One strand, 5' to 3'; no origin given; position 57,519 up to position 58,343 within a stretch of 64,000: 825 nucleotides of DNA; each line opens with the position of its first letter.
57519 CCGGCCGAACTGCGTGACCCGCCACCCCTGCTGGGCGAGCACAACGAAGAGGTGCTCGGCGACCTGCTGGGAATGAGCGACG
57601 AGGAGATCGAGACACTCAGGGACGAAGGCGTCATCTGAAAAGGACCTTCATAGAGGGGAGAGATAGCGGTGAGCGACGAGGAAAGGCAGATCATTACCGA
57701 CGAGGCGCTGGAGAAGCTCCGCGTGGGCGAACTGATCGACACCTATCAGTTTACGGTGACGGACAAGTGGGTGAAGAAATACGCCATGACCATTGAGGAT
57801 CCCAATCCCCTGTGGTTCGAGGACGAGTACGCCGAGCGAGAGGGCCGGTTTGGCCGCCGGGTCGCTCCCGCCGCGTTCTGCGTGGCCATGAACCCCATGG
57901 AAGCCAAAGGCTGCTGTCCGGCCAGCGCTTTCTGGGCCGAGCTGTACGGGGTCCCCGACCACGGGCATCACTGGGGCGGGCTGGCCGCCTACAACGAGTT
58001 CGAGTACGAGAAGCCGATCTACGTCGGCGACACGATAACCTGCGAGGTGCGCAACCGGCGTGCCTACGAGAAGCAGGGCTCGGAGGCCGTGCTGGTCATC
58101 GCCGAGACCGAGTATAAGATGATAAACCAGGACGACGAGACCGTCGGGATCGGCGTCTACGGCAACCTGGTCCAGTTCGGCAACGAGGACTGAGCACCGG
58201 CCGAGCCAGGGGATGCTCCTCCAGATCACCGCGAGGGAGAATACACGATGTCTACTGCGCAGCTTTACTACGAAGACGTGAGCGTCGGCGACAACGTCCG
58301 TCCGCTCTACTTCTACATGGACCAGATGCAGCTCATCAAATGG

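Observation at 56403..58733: CaiB-type CoA-transferase with a two-gene split hotdog hydratase under a divergent AraC regulator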

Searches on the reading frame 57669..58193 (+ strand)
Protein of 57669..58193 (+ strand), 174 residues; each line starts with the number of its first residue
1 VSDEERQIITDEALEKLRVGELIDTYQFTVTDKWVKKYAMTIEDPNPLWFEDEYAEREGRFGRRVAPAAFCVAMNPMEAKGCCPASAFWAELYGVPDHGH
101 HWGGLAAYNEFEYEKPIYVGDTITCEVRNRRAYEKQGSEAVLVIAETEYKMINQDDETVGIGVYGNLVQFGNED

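Call 3: search_protein_families(library=pfam, proteins=[window:57669-58193:+], max_evalue=0.01)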
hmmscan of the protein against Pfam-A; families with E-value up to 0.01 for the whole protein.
window:57669-58193:+ (174 aa): 2 families
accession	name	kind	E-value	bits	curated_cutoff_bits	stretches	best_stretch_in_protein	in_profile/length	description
PF13452.11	FAS1_DH_region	-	3.2e-19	69.8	22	1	19-159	3-129/132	FAS1-like, dehydratase domain region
PF01575.25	MaoC_dehydratas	-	0.0011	19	27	0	20-71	7-58/123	MaoC like domain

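Call 4: search_protein_families(library=ncbifam, proteins=[window:57669-58193:+], max_evalue=0.01)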
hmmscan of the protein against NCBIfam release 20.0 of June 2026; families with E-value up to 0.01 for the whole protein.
window:57669-58193:+ (174 aa): 5 families
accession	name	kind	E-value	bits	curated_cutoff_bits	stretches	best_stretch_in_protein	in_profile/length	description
NF040624.1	HadA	equivalog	5.8e-08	33.1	180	1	28-168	11-136/144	(3R)-hydroxyacyl-ACP dehydratase subunit HadA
NF040620.1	fused_HadA_HadB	exception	1.2e-06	28.2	350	0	5-59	187-241/329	fused (3R)-hydroxyacyl-ACP dehydratase subunits HadA/HadB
NF006045.0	PRK08190.1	subfamily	0.0033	16.3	282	0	108-162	87-135/467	bifunctional enoyl-CoA hydratase/phosphate acetyltransferase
TIGR02278.1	PaaN-DH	equivalog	0.0048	15.2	562.8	0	13-159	524-653/664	phenylacetic acid degradation bifunctional protein PaaZ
NF010245.0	PRK13692.1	equivalog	0.0059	16.5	232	0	28-139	18-119/159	(3R)-hydroxyacyl-ACP dehydratase subunit HadA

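Call 6: search_solved_structures(query=window:57669-58193:+, max_evalue=1, show_alignments=3)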
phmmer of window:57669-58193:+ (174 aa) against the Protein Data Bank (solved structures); distinct sequences matched with E-value up to 1: 5.
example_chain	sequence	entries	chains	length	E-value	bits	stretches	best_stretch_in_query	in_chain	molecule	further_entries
1q6w_A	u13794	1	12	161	0.011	18.7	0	14-70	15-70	monoamine oxidase regulatory protein, putative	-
4rlj_A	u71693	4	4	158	0.021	17.8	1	30-142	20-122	(3R)-hydroxyacyl-ACP dehydratase subunit HadA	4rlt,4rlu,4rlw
7svt_A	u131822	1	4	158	0.021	17.8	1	30-142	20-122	HadA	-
8y21_C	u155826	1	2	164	0.023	17.7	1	30-142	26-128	(3R)-hydroxyacyl-ACP dehydratase subunit HadA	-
6bqc_A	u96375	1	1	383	0.075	16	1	95-165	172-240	Cyclopropane-fatty-acyl-phospholipid synthase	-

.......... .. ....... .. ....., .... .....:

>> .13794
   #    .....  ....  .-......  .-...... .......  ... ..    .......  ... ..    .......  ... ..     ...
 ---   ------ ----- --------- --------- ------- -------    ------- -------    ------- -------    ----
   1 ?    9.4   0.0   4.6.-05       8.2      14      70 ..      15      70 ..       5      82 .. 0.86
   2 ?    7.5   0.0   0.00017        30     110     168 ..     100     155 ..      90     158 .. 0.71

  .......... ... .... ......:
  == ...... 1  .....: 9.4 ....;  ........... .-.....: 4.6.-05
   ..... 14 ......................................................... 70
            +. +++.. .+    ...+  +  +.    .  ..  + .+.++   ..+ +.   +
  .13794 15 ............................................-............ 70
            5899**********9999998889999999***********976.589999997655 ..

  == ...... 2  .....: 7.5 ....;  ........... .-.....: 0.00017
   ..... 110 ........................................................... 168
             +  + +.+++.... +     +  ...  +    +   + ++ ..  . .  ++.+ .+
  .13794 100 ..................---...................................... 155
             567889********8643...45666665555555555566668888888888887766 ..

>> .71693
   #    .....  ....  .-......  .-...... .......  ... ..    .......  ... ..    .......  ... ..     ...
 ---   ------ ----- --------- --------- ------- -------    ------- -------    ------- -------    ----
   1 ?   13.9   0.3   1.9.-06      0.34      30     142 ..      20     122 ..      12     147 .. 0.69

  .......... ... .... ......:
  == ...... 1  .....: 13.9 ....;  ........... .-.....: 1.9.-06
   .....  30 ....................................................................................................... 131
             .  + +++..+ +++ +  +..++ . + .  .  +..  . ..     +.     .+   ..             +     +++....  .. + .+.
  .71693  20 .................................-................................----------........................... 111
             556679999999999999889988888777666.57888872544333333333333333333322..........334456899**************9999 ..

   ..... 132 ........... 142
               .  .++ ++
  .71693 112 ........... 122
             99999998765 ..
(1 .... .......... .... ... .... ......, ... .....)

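Call 30: find_homologous_proteins(query=window:57669-58193:+, max_evalue=0.001)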
Query window:57669-58193:+ (174 aa): 11 proteins with E <= 0.001 among 35 candidates.
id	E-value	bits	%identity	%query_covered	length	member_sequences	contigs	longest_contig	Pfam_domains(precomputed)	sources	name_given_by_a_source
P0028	1.2e-116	405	100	100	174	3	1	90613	PF13452.12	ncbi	-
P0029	7.5e-87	308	77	97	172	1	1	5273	PF13452.12,PF01575.26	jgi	jgi:acyl dehydratase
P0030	1.3e-86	307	76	96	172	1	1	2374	PF13452.12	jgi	-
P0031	4.2e-86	305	75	99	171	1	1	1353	PF13452.12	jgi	jgi:acyl dehydratase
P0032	4.5e-67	243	64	94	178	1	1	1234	PF13452.12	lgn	-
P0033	2.2e-64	234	58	96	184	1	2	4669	PF13452.12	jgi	jgi:acyl dehydratase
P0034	4.3e-52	194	57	98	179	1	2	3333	PF13452.12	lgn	-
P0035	2.3e-51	192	55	94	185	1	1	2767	-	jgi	jgi:hypothetical protein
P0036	5.1e-34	136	44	94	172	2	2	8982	PF13452.12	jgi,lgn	jgi:acyl dehydratase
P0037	8.1e-33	132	43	95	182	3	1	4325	PF13452.12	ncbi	-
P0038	7.7e-30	122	40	96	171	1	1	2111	PF13452.12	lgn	-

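Call 31: find_encoding_contigs(protein=P0028, flank=10000, max_places=3)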
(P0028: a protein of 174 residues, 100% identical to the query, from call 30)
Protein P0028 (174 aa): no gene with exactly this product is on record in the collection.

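Call 32: find_encoding_contigs(protein=P0036, flank=10000, max_places=3)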
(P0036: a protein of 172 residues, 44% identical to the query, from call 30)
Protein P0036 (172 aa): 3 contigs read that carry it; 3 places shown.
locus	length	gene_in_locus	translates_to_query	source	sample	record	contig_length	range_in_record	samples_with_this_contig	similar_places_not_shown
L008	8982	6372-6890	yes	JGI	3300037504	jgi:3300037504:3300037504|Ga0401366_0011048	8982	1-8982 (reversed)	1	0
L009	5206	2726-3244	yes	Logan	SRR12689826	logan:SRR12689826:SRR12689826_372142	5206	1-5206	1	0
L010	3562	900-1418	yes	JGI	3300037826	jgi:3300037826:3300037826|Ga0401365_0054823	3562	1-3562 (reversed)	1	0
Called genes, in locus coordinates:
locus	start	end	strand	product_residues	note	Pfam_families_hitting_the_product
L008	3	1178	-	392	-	?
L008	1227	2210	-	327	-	PF19300:BPD_transp_1_N, PF00528:BPD_transp_1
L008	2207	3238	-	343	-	PF00005:ABC_tran, PF13401:AAA_22 (faint), PF08352:oligo_HPY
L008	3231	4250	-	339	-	PF02463:SMC_N (faint), PF00005:ABC_tran, PF13304:AAA_21, PF08352:oligo_HPY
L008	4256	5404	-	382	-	PF12911:OppC_N, PF00528:BPD_transp_1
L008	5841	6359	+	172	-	PF13452:FAS1_DH_region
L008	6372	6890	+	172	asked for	PF13452:FAS1_DH_region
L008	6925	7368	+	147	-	-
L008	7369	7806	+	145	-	-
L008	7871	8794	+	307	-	PF19799:DUF6282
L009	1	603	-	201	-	?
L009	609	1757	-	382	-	PF12911:OppC_N, PF00528:BPD_transp_1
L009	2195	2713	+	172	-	PF13452:FAS1_DH_region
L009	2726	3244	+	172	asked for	PF13452:FAS1_DH_region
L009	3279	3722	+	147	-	-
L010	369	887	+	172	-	PF13452:FAS1_DH_region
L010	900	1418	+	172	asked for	PF13452:FAS1_DH_region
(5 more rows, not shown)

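Call 86: predict_structure(alignment_id=A8)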
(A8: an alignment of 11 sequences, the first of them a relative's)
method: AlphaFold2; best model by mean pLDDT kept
length: 174 residues; sequences in the alignment: 11
mean_pLDDT: 86.2   pTM: 0.80
mean pLDDT of the five models: 86.2, 81.4, 78.3, 76.2, 75.3
residues with pLDDT >= 90: 80; 70-90: 81; 50-70: 9; < 50: 4
segments of 3 or more residues with pLDDT < 50: 1-3
pLDDT, mean of each block of 10 residues (from residue 1): 68 96 93 86 83 74 78 83 91 89 79 88 95 91 94 94 92 63
secondary structure, 60 per line:
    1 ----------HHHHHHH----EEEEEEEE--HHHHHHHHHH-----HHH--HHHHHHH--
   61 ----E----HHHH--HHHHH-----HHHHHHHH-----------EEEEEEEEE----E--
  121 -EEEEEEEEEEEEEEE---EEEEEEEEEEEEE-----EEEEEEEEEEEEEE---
elements in order: H11-17 E22-29 H32-41 H52-58 H70-73 H76-80 H86-93 E105-113 E122-136 E140-152 E158-171

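Call 88: fold_search(model_id=the predicted structure, library=pdb)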
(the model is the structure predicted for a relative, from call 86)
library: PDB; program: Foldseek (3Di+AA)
matches with E <= 10: 1337; with E <= 0.001: 250
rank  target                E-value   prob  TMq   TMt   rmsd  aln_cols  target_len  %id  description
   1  7svt_H                1.9e-09  1.00  0.55  0.62   6.0       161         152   17  Mycobacterium tuberculosis 3-hydroxyl-ACP dehydratase HadAB in complex with 1,3-diarylpyrazolyl-acylsulfonamide inhibi (released 2022-11-16)
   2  4rlw_A                3.1e-09  1.00  0.54  0.61   6.1       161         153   16  Crystal Structure of (3R)-hydroxyacyl-ACP dehydratase HadAB hetero-dimer from Mycobacterium tuberculosis complexed wit (released 2015-10-21)
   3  4rlu_A                3.5e-09  1.00  0.58  0.65   5.3       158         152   16  Crystal Structure of (3R)-hydroxyacyl-ACP dehydratase HadAB hetero-dimer from Mycobacterium tuberculosis complexed wit (released 2015-10-21)
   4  8pwz_A                3.7e-09  1.00  0.59  0.72   4.8       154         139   17  Crystal Structure of (3R)-hydroxyacyl-ACP dehydratase HadBD from Mycobacterium tuberculosis (released 2024-03-27)
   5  7svt_O                5.1e-09  1.00  0.57  0.63   4.8       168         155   18  Mycobacterium tuberculosis 3-hydroxyl-ACP dehydratase HadAB in complex with 1,3-diarylpyrazolyl-acylsulfonamide inhibi (released 2022-11-16)
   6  7svt_A                5.4e-09  1.00  0.56  0.63   5.3       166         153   18  Mycobacterium tuberculosis 3-hydroxyl-ACP dehydratase HadAB in complex with 1,3-diarylpyrazolyl-acylsulfonamide inhibi (released 2022-11-16)
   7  8y21_D                5.7e-09  1.00  0.55  0.66   5.2       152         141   17  Crystal Structure of (3R)-hydroxyacyl-ACP dehydratase HadAB hetero-dimer from Mycobacterium tuberculosis complexed wit (released 2025-07-30)
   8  8y21_C                8.2e-09  1.00  0.55  0.70   4.7       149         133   18  Crystal Structure of (3R)-hydroxyacyl-ACP dehydratase HadAB hetero-dimer from Mycobacterium tuberculosis complexed wit (released 2025-07-30)
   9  4rlj_A                9.3e-09  1.00  0.55  0.65   5.2       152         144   17  Crystal Structure of (3R)-hydroxyacyl-ACP dehydratase HadAB hetero-dimer from Mycobacterium tuberculosis (released 2015-10-21)
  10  4rlt_A                9.3e-09  1.00  0.54  0.60   5.6       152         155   16  Crystal Structure of (3R)-hydroxyacyl-ACP dehydratase HadAB hetero-dimer from Mycobacterium tuberculosis complexed wit (released 2015-10-21)
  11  1q6w_C                1.0e-08  1.00  0.59  0.66   5.4       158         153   20  X-Ray structure of Monoamine oxidase regulatory protein from Archaeoglobus fulgius (released 2003-11-18)
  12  1q6w_A                2.6e-08  1.00  0.61  0.69   4.7       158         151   19  X-Ray structure of Monoamine oxidase regulatory protein from Archaeoglobus fulgius (released 2003-11-18)
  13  1q6w_G                2.7e-08  1.00  0.63  0.72   4.6       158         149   18  X-Ray structure of Monoamine oxidase regulatory protein from Archaeoglobus fulgius (released 2003-11-18)
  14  5zy8_C                2.9e-08  1.00  0.58  0.72   4.3       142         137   20  Crystal structure of C terminal truncated HadBC (3R-Hydroxyacyl-ACP Dehydratase) complex from Mycobacterium tuberculos (released 2019-06-12)
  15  5cpg_A                3.1e-08  1.00  0.50  0.55   8.5       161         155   16  R-Hydratase PhaJ1 from Pseudomonas aeruginosa in the unliganded form (released 2015-10-07)
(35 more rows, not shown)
